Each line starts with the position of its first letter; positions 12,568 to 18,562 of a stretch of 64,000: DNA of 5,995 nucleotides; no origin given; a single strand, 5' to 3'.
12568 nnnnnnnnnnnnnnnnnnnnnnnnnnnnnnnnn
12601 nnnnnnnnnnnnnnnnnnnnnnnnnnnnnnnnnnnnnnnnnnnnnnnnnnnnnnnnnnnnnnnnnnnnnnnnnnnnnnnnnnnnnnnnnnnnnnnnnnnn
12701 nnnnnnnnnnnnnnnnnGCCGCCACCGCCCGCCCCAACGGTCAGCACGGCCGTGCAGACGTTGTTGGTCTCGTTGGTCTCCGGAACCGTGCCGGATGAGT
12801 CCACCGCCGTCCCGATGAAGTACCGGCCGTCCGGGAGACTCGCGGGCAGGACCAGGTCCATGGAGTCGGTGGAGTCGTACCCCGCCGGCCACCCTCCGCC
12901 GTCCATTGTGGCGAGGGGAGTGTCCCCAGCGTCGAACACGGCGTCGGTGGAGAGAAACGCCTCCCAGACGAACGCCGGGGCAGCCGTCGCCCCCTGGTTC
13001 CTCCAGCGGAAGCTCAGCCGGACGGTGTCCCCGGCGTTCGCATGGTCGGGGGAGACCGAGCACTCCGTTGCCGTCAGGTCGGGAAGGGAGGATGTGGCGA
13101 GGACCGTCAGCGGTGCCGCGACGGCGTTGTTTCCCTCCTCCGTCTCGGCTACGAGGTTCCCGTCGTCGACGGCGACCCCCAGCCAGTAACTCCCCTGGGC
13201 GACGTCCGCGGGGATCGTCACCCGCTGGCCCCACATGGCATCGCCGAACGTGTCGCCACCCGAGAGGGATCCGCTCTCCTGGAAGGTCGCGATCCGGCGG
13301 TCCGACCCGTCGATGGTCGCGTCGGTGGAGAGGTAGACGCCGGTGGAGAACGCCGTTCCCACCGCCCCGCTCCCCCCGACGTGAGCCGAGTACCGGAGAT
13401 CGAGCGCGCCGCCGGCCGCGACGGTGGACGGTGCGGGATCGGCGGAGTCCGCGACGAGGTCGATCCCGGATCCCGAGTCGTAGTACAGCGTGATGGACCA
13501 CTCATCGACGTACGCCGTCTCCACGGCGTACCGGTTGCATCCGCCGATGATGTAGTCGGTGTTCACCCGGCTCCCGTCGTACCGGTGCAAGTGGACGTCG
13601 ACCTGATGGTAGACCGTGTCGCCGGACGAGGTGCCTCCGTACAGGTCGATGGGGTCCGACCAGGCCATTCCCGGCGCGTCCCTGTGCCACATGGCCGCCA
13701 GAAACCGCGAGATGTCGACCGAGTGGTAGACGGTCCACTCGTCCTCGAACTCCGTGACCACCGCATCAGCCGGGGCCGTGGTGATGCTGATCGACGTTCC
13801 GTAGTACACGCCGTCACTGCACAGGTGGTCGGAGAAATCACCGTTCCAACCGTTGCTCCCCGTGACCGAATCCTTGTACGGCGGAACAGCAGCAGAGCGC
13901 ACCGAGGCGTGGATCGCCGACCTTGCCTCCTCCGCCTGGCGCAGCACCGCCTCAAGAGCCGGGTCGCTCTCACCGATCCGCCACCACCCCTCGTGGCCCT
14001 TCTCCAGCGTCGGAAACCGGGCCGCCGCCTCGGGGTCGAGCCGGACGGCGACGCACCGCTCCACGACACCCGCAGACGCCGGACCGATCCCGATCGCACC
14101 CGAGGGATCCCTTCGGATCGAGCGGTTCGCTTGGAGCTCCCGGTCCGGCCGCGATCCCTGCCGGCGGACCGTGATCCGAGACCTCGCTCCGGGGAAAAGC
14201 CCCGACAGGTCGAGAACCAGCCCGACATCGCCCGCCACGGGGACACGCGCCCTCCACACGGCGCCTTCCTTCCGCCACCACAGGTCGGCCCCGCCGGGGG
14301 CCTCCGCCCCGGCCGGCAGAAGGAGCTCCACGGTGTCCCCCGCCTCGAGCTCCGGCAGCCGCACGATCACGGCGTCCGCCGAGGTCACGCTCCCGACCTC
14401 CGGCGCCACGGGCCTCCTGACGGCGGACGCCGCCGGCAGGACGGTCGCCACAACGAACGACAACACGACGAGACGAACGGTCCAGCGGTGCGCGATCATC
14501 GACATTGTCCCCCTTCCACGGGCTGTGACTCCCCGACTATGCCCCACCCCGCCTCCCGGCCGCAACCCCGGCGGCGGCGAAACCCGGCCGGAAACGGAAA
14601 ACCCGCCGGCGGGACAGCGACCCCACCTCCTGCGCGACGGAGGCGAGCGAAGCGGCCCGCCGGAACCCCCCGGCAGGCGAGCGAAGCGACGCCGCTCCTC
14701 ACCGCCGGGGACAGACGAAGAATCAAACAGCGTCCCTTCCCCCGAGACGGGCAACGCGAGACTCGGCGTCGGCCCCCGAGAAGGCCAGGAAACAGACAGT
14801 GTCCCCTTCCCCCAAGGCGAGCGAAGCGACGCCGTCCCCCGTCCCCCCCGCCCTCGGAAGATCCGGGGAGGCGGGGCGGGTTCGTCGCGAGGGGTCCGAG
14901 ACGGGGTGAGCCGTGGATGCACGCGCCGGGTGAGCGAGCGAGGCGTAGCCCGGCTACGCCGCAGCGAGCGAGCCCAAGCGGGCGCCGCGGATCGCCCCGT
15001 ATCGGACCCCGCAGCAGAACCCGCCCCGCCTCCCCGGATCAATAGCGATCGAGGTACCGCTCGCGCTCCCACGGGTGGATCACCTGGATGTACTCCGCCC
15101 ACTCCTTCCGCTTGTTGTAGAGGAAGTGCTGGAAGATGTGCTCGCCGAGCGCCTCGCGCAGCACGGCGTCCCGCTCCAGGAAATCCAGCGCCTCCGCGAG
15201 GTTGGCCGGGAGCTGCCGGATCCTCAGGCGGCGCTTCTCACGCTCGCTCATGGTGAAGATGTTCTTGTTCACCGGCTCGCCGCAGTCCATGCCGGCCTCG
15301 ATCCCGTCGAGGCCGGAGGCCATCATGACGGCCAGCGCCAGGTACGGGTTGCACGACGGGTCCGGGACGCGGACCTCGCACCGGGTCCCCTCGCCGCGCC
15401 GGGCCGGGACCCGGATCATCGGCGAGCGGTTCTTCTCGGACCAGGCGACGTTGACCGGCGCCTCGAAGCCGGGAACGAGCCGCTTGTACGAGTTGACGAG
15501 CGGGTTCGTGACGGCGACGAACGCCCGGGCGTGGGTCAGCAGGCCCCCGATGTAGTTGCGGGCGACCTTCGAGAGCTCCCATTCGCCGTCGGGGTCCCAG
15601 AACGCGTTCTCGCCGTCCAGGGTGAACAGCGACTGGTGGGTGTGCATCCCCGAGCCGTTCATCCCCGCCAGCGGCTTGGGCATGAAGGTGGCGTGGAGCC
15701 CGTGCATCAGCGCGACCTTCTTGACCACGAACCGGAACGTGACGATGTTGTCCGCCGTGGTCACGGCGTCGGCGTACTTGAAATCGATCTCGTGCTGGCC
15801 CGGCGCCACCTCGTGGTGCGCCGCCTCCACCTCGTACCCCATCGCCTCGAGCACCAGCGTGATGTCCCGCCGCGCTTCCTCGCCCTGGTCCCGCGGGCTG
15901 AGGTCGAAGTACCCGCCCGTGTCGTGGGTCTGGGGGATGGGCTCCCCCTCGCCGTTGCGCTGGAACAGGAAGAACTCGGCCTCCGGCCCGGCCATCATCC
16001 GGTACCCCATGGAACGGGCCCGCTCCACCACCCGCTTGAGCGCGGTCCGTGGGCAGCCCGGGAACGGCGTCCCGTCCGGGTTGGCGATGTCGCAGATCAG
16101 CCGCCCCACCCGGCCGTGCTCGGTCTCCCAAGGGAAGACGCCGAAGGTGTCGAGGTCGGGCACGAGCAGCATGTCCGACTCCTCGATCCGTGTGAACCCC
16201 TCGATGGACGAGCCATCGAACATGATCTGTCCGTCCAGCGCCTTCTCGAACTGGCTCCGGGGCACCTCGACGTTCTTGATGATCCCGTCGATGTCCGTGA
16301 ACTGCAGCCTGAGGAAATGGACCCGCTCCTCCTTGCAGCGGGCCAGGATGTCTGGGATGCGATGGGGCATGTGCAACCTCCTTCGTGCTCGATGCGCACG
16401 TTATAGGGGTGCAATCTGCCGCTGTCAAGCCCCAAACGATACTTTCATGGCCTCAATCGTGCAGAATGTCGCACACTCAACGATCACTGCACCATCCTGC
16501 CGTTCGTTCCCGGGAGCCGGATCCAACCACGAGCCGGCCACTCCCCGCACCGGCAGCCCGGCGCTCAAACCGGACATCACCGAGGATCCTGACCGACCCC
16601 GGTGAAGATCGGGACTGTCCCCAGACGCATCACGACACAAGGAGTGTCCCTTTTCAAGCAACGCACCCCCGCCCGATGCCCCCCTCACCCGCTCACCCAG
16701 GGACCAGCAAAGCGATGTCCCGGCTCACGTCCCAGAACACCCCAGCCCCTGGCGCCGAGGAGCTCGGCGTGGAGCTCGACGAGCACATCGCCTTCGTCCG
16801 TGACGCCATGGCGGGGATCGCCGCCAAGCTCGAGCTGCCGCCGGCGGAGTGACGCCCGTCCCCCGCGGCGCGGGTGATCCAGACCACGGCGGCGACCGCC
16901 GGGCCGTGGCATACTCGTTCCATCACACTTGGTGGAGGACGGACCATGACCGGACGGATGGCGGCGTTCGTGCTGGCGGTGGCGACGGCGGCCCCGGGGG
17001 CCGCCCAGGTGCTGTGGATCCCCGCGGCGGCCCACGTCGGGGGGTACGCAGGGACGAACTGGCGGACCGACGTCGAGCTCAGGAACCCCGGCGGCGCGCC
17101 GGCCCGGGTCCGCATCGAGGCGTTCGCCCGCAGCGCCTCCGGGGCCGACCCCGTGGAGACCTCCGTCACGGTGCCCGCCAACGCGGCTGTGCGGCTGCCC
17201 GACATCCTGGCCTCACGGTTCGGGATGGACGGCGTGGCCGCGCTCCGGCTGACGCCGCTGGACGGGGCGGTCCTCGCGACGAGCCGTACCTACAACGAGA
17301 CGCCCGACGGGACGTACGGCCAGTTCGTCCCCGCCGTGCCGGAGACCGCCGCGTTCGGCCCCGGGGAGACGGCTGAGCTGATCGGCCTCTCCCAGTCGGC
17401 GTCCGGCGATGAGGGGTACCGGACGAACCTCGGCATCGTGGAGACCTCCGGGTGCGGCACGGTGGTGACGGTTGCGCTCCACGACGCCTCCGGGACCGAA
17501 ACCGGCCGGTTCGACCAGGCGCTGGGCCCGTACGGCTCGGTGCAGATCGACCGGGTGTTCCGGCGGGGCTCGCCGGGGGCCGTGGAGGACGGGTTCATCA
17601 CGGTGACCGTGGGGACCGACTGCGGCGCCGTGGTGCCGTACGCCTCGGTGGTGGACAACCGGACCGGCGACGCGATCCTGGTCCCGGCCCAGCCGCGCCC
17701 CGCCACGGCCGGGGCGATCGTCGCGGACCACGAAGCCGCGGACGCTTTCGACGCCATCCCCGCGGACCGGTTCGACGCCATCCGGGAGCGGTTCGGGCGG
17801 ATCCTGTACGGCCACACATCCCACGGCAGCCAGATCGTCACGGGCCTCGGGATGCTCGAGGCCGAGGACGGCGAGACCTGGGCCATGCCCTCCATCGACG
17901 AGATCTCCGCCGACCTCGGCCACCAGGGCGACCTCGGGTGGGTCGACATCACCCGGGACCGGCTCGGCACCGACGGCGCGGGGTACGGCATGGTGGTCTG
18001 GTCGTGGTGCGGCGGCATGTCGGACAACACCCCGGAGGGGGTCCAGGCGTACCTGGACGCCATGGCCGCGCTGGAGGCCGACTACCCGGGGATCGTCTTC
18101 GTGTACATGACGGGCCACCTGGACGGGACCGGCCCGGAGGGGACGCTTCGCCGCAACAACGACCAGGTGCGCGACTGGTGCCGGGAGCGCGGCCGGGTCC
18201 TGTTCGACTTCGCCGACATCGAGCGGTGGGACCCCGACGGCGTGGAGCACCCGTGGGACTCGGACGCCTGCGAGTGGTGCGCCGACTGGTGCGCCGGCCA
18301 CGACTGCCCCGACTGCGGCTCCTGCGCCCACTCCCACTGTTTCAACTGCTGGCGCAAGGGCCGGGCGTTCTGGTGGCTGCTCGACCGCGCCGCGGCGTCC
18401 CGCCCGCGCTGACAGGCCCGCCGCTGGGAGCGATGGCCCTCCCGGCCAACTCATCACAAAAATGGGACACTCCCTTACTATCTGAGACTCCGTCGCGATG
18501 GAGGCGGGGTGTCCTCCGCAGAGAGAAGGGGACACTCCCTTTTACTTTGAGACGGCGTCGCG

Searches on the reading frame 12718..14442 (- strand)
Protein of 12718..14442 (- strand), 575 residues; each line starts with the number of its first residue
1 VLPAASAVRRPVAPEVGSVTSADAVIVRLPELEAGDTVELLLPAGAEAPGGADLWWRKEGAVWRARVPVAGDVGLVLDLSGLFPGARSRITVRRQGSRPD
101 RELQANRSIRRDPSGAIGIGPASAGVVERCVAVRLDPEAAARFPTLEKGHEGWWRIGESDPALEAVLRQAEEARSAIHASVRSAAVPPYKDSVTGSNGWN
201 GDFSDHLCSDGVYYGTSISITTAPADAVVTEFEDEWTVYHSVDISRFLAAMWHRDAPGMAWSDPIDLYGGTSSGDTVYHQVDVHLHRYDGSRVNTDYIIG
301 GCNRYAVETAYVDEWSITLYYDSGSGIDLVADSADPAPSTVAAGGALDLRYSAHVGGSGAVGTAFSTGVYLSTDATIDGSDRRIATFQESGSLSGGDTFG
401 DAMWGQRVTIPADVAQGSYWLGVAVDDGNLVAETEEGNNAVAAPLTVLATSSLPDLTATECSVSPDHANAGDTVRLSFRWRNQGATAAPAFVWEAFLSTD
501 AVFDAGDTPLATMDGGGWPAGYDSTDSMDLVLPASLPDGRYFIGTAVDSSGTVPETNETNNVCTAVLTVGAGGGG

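Call 39: search_solved_structures(query=window:12718-14442:-, max_evalue=1)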
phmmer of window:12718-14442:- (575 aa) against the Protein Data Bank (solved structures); distinct sequences matched with E-value up to 1: 2.
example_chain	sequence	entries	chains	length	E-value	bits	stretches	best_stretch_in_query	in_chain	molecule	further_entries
6xym_A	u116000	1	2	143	0.51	12.3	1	340-421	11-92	Nbe-LBM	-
2kl6_A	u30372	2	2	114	0.91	11.5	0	537-567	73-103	Uncharacterized protein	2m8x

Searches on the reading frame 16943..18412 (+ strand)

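Call 4: search_protein_families(library=pfam, proteins=[window:16943-18412:+], max_evalue=1)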
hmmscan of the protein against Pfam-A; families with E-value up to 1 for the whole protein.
window:16943-18412:+ (489 aa): 1 family
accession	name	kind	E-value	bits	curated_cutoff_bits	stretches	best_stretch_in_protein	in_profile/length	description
PF18986.5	DUF5719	-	0.23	11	26.2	0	33-265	57-273/319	Family of unknown function (DUF5719)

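Call 5: search_protein_families(library=ncbifam, proteins=[window:16943-18412:+], max_evalue=1)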
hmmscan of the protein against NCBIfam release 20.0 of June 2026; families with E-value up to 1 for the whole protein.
window:16943-18412:+ (489 aa): 0 families

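Call 16: search_protein_families(library=phrogs, proteins=[window:16943-18412:+], max_evalue=0.1)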
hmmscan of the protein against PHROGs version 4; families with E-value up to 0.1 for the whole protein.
window:16943-18412:+ (489 aa): 0 families

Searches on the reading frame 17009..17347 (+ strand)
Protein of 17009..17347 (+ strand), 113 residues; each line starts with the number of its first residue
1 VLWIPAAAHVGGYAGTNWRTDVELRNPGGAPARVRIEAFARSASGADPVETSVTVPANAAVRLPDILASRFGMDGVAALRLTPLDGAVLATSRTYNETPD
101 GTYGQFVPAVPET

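Call 51: predict_structure(alignment_id=A4)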
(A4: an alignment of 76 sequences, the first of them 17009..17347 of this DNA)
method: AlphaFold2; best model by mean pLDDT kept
length: 113 residues; sequences in the alignment: 76
mean_pLDDT: 94.9   pTM: 0.86
mean pLDDT of the five models: 94.9, 94.0, 93.7, 93.0, 92.1
residues with pLDDT >= 90: 101; 70-90: 10; 50-70: 2; < 50: 0
segments of 3 or more residues with pLDDT < 50: none
pLDDT, mean of each block of 10 residues (from residue 1): 96 94 98 97 82 98 98 96 97 94 95 93
secondary structure, 60 per line:
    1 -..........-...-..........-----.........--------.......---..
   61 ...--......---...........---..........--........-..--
elements in order: E2-11 E17-26 E32-40 E49-55 E59-63 H66-71 E75-85 E89-98 E101-108

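Call 53: fold_search(model_id=the predicted structure, library=pdb)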
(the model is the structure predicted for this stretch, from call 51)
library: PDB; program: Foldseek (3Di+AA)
matches with E <= 10: 1039; with E <= 0.001: 3
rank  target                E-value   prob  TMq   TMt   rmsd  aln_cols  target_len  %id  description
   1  1nc7_B                1.6e-04  1.00  0.70  0.68   4.3       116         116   13  Crystal Structure of Thermotoga maritima 1070 (released 2003-07-01)
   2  1nc7_D                1.8e-04  1.00  0.72  0.70   3.8       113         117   12  Crystal Structure of Thermotoga maritima 1070 (released 2003-07-01)
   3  1nc7_A                2.5e-04  1.00  0.70  0.68   4.0       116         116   13  Crystal Structure of Thermotoga maritima 1070 (released 2003-07-01)
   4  2ii9_D                1.9e-02  1.00  0.54  0.64   3.9        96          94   19  Anabaena sensory rhodopsin transducer (released 2007-03-20)
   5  1zvf_B                1.9e-02  0.51  0.25  0.18  14.4       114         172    8  The crystal structure of 3-hydroxyanthranilate 3,4-dioxygenase from Saccharomyces cerevisiae (released 2006-06-02)
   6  6rqm_A                3.5e-02  0.54  0.27  0.28  15.3       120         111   18  A blocking anti-CTLA-4 Nanobody (KN044) complexed with CTLA-4 (released 2020-07-08)
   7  1zvf_A                4.3e-02  0.16  0.19  0.14  15.2       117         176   12  The crystal structure of 3-hydroxyanthranilate 3,4-dioxygenase from Saccharomyces cerevisiae (released 2006-06-02)
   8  2ii7_E                5.0e-02  1.00  0.53  0.56   4.2        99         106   19  Anabaena sensory rhodopsin transducer (released 2007-03-20)
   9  2ii9_C                5.3e-02  1.00  0.53  0.63   4.0        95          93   19  Anabaena sensory rhodopsin transducer (released 2007-03-20)
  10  2iia                  5.3e-02  1.00  0.54  0.66   6.5       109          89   15  Anabaena sensory rhodopsin transducer (released 2007-03-20)
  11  2ii8_D                5.3e-02  1.00  0.54  0.62   6.8       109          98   16  Anabaena sensory rhodopsin transducer (released 2007-03-20)
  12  2ii7_C                5.3e-02  1.00  0.45  0.46   5.4        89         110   16  Anabaena sensory rhodopsin transducer (released 2007-03-20)
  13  2wlo_B                5.6e-02  0.20  0.22  0.12  15.9       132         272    8  POTASSIUM CHANNEL FROM MAGNETOSPIRILLUM MAGNETOTACTICUM (released 2010-06-23)
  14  2ii7_B                5.9e-02  0.99  0.51  0.50   6.9       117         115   13  Anabaena sensory rhodopsin transducer (released 2007-03-20)
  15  4xfa                  5.9e-02  0.25  0.23  0.16  14.3       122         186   10  cysteine dioxygenase variant - Y157F at pH 8.0 in complex with homocysteine (released 2016-02-24)
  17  2ii8_A                6.5e-02  1.00  0.56  0.64   7.0       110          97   14  Anabaena sensory rhodopsin transducer (released 2007-03-20)
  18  2ii7_H                6.9e-02  0.98  0.45  0.47   6.6       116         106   13  Anabaena sensory rhodopsin transducer (released 2007-03-20)
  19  2ii7_F                7.3e-02  0.99  0.46  0.56   4.2       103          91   17  Anabaena sensory rhodopsin transducer (released 2007-03-20)
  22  2ii7_D                8.1e-02  0.97  0.46  0.50   7.1       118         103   14  Anabaena sensory rhodopsin transducer (released 2007-03-20)
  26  2ii8_C                8.5e-02  0.99  0.51  0.61   6.5       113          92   15  Anabaena sensory rhodopsin transducer (released 2007-03-20)
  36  2ii8_F                1.0e-01  0.99  0.50  0.60   4.4        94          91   18  Anabaena sensory rhodopsin transducer (released 2007-03-20)
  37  2ii8_B                1.0e-01  0.99  0.53  0.57   6.6       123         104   14  Anabaena sensory rhodopsin transducer (released 2007-03-20)
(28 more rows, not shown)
